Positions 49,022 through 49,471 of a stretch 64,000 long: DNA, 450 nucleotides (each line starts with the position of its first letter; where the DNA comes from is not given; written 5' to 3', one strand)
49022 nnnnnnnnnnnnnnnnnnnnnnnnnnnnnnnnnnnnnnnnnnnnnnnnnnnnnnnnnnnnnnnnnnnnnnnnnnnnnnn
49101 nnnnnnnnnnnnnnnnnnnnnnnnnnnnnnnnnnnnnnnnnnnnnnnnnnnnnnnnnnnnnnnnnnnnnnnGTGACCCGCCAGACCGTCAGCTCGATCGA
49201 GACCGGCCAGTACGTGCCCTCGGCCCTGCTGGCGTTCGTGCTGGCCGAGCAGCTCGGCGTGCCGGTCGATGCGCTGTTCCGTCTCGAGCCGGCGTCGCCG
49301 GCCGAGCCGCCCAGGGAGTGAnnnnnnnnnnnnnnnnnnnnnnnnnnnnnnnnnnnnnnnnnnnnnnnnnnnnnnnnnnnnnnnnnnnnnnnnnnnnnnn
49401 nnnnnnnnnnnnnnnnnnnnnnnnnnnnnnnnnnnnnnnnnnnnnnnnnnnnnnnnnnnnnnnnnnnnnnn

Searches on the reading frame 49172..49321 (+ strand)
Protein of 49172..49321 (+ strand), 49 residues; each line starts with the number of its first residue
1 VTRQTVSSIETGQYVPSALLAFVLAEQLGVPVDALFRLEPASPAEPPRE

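Call 45: search_protein_families(library=pfam, proteins=[window:49172-49321:+], max_evalue=0.001)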
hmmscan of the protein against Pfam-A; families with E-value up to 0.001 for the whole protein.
window:49172-49321:+ (49 aa): 1 family
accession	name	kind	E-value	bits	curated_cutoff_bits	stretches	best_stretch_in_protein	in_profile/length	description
PF01381.28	HTH_3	-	2.8e-06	27.7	23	1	1-34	21-54/55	Helix-turn-helix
